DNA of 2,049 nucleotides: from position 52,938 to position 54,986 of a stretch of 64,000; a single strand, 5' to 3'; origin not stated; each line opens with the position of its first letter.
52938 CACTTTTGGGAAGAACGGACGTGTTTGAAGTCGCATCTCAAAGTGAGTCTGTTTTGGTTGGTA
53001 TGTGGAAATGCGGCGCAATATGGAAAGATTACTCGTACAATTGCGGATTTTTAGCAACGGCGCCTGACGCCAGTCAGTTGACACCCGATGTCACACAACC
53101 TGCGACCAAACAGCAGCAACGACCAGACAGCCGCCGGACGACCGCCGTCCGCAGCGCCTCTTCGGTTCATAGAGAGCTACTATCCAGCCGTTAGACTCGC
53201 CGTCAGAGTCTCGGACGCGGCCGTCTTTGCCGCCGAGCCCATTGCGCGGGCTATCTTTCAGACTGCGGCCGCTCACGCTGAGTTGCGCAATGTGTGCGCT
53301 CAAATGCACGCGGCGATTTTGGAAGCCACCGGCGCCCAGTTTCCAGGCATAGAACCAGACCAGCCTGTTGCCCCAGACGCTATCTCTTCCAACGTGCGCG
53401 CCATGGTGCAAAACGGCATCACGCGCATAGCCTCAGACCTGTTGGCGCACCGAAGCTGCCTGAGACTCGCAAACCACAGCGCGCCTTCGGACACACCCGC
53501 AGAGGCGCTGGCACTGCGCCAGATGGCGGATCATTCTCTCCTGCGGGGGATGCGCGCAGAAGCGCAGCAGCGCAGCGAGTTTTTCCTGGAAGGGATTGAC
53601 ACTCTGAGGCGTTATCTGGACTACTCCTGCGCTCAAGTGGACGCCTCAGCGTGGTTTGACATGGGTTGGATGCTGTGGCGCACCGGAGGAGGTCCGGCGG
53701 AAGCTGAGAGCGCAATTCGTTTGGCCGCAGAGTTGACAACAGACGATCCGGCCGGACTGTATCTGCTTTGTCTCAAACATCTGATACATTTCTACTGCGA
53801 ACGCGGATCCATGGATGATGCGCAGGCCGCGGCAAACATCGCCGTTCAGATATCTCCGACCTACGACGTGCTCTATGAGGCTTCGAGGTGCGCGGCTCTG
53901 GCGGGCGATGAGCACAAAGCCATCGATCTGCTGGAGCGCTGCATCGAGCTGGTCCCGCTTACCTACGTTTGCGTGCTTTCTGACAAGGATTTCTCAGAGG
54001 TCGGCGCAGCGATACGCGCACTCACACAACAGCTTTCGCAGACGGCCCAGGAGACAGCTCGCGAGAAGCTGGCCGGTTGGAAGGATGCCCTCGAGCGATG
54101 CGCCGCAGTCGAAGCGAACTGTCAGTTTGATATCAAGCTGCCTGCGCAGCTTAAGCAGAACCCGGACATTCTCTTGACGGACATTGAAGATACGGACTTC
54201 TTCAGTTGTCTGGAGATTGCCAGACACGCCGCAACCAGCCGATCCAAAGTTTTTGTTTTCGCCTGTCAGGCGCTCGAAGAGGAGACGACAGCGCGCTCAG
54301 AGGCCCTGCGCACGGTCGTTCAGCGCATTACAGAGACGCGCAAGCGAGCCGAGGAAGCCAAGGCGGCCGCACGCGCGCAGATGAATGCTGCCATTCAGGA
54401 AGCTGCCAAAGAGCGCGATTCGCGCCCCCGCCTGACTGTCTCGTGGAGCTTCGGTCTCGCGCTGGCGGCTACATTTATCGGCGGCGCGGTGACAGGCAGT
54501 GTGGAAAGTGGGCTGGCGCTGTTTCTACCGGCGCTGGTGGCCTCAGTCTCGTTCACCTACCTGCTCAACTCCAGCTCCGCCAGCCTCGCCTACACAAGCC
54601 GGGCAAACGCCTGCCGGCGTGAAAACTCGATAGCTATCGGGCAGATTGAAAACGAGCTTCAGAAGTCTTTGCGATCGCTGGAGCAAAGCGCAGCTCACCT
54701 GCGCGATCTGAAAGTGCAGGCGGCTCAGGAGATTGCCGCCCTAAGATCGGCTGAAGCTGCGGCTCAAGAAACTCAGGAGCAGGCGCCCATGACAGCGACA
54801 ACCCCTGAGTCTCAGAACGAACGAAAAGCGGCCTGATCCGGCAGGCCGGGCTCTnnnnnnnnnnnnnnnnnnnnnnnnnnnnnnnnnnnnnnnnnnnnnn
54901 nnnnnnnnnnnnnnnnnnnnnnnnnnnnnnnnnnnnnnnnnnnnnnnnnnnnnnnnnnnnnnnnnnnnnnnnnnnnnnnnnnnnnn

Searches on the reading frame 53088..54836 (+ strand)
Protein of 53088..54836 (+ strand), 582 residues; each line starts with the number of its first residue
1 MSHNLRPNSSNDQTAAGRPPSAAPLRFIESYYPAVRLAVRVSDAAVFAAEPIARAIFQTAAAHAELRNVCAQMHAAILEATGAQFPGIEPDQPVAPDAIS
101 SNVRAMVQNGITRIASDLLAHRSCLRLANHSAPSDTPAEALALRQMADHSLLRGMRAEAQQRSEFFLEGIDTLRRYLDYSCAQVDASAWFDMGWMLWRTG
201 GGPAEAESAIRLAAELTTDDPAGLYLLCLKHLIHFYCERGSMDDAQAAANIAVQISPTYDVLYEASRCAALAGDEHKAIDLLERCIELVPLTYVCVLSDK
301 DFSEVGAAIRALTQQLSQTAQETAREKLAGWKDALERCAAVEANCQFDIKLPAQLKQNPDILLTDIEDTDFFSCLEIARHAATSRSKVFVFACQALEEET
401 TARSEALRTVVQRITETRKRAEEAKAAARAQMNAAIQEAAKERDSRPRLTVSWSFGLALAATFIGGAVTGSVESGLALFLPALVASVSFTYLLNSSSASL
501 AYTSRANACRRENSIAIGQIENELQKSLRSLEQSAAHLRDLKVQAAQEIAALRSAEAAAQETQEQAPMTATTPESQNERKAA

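Call 43: find_encoding_contigs(protein=window:53088-54836:+, flank=10000, max_places=1)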
Protein window:53088-54836:+ (582 aa): 3 contigs read that carry it; 1 place shown.
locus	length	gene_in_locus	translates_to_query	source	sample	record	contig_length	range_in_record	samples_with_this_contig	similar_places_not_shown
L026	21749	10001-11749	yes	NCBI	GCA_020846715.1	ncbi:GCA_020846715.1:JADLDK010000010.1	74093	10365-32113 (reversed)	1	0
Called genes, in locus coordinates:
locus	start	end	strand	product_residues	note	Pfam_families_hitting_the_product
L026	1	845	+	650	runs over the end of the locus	-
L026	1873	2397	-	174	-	PF08909:DUF1854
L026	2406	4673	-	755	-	PF00664:ABC_membrane, PF02463:SMC_N (faint), PF00005:ABC_tran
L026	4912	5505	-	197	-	PF01330:RuvA_N, PF21176:RecR_HhH (faint), PF00633:HHH (faint), PF14520:HHH_5, PF07499:RuvA_C (weak)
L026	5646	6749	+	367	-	PF01208:URO-D (weak)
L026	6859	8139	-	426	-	PF01408:GFO_IDH_MocA, PF02894:GFO_IDH_MocA_C (weak), PF22725:GFO_IDH_MocA_C3 (weak)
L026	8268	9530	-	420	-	PF01408:GFO_IDH_MocA, PF22725:GFO_IDH_MocA_C3, PF02894:GFO_IDH_MocA_C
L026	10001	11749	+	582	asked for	-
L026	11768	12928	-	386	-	PF01408:GFO_IDH_MocA, PF22725:GFO_IDH_MocA_C3, PF02894:GFO_IDH_MocA_C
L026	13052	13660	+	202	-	-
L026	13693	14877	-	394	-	PF27675:YCF81_N, PF01850:PIN, PF13638:PIN_4 (weak), PF01938:TRAM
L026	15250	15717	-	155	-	PF16798:DUF5069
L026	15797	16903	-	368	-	PF22660:RS_preATP-grasp-like, PF02222:ATP-grasp, PF17769:PurK_C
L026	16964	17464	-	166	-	PF00731:AIRC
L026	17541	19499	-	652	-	PF16177:ACAS_N, PF00501:AMP-binding, PF13193:AMP-binding_C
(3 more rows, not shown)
